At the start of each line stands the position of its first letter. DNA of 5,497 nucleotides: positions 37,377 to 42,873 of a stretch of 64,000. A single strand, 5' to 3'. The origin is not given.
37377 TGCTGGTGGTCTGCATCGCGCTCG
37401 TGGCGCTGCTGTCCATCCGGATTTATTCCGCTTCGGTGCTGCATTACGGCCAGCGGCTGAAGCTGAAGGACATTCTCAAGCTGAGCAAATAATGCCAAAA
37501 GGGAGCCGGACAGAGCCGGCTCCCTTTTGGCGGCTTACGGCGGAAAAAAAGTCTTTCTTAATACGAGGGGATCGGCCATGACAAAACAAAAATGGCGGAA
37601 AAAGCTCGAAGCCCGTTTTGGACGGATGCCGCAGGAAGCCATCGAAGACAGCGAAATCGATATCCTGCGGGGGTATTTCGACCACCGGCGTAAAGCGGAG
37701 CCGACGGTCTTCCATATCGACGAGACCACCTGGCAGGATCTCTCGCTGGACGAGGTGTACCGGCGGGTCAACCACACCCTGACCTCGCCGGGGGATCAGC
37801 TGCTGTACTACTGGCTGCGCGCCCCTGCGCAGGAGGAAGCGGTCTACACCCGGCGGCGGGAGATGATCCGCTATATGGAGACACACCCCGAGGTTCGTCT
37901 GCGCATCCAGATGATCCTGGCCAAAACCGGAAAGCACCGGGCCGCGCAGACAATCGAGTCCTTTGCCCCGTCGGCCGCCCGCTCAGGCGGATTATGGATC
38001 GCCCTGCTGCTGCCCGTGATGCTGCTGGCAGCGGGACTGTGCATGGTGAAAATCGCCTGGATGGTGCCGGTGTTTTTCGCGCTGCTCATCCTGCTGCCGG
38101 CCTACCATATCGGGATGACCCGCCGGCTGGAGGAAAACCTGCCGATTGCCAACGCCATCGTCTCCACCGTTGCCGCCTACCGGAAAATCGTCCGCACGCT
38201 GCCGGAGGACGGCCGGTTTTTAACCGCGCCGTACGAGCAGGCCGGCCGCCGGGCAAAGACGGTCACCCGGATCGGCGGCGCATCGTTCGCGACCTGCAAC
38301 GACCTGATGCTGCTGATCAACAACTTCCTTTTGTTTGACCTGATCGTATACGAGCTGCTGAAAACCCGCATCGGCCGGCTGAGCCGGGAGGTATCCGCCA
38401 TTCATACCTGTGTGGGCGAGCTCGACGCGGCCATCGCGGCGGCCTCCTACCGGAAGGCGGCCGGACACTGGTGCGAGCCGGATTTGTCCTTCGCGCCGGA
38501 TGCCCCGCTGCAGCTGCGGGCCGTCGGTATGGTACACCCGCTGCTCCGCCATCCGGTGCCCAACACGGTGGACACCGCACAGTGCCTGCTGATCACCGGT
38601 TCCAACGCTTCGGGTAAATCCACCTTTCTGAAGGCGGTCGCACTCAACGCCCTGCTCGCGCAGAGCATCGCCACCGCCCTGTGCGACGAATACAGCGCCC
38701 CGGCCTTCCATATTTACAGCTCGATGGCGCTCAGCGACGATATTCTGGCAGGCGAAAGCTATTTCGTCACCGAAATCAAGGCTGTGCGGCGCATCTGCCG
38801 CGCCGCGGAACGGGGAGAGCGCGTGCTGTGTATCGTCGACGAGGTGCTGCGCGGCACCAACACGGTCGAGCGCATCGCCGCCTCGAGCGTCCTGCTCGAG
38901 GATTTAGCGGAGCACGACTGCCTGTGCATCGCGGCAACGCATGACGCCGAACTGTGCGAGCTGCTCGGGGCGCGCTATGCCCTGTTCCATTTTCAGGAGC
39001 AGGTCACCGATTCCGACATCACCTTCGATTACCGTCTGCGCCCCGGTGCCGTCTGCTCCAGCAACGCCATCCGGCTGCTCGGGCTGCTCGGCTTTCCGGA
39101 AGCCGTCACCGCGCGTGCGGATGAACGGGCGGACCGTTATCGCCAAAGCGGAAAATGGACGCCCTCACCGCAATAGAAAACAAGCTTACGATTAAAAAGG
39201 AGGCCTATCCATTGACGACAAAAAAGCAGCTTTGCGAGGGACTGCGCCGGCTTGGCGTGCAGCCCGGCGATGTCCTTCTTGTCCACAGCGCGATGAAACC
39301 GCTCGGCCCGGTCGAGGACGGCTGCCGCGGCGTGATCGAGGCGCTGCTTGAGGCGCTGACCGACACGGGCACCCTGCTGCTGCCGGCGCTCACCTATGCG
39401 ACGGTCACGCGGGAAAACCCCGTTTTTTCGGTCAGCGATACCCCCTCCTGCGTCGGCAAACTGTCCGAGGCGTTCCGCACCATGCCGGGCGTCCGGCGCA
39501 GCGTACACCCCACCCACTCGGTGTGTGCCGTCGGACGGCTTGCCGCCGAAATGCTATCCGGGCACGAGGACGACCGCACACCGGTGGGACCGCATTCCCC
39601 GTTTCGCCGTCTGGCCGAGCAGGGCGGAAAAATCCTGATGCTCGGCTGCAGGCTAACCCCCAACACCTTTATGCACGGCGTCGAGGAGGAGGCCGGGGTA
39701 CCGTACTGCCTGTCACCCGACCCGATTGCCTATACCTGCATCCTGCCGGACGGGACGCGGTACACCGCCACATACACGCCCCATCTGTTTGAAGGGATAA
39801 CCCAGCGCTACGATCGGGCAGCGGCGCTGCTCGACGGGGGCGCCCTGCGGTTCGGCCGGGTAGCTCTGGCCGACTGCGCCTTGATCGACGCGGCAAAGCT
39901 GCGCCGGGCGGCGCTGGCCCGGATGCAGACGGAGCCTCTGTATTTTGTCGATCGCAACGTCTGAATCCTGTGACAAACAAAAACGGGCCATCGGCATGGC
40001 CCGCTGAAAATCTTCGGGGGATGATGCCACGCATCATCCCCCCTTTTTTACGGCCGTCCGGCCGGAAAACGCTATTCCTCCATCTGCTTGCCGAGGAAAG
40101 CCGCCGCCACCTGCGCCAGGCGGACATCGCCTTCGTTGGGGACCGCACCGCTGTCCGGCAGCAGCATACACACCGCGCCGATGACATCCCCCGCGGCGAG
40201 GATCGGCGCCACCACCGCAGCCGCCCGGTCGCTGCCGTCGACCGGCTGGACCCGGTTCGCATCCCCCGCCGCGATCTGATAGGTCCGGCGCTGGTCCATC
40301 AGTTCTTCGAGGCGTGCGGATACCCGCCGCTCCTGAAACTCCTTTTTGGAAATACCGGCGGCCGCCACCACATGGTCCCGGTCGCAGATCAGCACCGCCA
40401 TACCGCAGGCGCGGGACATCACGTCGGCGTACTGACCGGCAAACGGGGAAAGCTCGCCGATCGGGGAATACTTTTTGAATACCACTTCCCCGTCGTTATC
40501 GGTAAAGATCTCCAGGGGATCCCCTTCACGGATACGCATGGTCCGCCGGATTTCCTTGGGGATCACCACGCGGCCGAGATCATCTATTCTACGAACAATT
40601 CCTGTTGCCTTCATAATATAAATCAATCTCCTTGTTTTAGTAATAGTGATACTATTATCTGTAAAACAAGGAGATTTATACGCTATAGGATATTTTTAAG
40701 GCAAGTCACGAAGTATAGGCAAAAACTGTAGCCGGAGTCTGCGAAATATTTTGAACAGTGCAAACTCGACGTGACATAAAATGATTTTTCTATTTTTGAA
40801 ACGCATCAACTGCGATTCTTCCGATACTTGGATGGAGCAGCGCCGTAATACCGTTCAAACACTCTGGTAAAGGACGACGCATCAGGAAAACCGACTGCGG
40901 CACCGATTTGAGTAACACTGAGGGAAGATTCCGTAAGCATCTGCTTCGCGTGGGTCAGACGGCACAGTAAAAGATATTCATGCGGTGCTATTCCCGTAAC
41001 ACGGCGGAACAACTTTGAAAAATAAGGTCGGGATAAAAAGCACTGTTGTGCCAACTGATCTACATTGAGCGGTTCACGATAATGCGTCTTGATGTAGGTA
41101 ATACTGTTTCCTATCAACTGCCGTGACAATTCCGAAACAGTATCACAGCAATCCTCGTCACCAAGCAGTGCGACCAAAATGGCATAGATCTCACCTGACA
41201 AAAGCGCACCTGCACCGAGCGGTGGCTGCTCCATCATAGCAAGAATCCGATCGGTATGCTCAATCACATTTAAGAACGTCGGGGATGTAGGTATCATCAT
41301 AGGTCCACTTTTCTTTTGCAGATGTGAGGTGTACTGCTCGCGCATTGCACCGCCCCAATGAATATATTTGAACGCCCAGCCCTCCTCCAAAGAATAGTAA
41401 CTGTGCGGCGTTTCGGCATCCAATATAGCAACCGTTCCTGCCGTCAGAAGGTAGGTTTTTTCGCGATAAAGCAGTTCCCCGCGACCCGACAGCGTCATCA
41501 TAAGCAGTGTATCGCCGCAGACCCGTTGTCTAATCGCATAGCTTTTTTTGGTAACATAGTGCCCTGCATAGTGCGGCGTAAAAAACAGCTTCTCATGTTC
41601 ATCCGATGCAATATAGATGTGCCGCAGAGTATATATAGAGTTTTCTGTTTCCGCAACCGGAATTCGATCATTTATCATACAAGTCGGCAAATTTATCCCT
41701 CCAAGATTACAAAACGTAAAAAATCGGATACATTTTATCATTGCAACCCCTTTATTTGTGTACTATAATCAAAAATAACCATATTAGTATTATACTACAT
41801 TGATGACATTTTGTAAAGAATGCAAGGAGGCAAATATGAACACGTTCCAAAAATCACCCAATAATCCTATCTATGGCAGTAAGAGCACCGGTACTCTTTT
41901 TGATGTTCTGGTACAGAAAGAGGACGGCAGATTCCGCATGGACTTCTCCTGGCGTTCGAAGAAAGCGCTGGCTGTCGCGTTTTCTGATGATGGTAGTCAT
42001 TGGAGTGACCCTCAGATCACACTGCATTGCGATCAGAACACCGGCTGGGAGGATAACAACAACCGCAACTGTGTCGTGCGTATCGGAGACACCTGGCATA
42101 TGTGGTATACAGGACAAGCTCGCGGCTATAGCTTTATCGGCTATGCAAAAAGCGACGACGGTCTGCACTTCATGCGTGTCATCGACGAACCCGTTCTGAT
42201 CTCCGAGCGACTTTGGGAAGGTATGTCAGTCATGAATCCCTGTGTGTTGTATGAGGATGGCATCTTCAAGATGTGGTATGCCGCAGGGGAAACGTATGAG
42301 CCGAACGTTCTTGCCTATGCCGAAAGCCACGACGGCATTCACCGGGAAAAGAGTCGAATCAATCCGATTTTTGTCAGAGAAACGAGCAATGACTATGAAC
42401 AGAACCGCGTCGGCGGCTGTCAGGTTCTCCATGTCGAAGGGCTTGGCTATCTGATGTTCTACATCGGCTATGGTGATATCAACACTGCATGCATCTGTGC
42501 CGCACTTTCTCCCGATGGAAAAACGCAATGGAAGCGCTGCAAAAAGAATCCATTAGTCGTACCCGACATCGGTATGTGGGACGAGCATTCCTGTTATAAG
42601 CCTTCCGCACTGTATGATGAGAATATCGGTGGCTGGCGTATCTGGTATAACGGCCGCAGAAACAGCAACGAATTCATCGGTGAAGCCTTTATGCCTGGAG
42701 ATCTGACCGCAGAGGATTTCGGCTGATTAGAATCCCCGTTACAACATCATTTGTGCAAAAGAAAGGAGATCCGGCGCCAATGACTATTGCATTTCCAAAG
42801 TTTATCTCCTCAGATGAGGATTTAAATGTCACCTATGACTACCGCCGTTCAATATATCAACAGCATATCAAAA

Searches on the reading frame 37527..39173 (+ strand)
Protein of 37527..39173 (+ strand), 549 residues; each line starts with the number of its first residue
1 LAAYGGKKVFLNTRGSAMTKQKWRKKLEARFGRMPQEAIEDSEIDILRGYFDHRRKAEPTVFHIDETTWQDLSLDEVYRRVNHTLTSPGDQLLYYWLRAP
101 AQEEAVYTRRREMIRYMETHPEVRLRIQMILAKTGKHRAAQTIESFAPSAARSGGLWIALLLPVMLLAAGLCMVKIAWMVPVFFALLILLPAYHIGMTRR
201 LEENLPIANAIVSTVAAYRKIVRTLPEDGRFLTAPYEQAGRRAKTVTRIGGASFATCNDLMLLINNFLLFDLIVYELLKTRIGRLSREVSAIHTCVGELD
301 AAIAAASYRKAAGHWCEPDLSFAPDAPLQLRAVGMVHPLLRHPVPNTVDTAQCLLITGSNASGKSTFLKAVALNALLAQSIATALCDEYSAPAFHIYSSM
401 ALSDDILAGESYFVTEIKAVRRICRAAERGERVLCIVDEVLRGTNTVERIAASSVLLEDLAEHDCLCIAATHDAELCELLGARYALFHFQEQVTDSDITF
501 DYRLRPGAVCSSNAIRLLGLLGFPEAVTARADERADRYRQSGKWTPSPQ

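Call 15: search_protein_families(library=pfam, proteins=[window:37527-39173:+], max_evalue=0.01)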
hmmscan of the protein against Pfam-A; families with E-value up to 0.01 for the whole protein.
window:37527-39173:+ (549 aa): 5 families
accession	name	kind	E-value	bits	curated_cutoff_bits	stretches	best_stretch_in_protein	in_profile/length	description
PF00488.27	MutS_V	-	1.4e-28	100.6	30.2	1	355-536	2-185/188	MutS domain V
PF13191.12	AAA_16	-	6.9e-05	23.8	32.6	0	351-392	24-64/167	AAA ATPase domain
PF13555.12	AAA_29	-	0.00087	19.4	27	1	348-372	19-43/61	P-loop containing region of AAA domain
PF25199.1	nSTAND_NTPase5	-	0.0076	16.5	34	0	344-392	34-82/145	Novel STAND NTPase 5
PF13304.12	AAA_21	-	0.0078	16.7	27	0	355-373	3-21/304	AAA domain, putative AbiEii toxin, Type IV TA system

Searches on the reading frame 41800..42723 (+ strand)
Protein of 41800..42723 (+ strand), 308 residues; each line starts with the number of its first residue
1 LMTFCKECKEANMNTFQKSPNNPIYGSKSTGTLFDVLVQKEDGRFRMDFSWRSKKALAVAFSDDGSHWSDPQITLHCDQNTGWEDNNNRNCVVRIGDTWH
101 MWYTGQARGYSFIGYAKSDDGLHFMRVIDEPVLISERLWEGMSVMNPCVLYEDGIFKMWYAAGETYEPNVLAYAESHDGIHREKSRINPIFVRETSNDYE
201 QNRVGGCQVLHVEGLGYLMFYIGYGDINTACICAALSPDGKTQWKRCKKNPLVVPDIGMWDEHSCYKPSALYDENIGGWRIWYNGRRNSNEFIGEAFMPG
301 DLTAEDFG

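Call 15: search_protein_families(library=pfam, proteins=[window:41800-42723:+], max_evalue=0.01)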
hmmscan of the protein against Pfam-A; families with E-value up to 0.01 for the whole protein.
window:41800-42723:+ (308 aa): 2 families
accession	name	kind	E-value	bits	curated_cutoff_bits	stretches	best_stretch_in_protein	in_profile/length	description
PF04041.19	Glyco_hydro_130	-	0.0012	18.2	26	0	141-234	32-127/320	beta-1,4-mannooligosaccharide phosphorylase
PF04616.20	Glyco_hydro_43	-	0.0021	17.9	32.2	0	146-225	184-263/288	Glycosyl hydrolases family 43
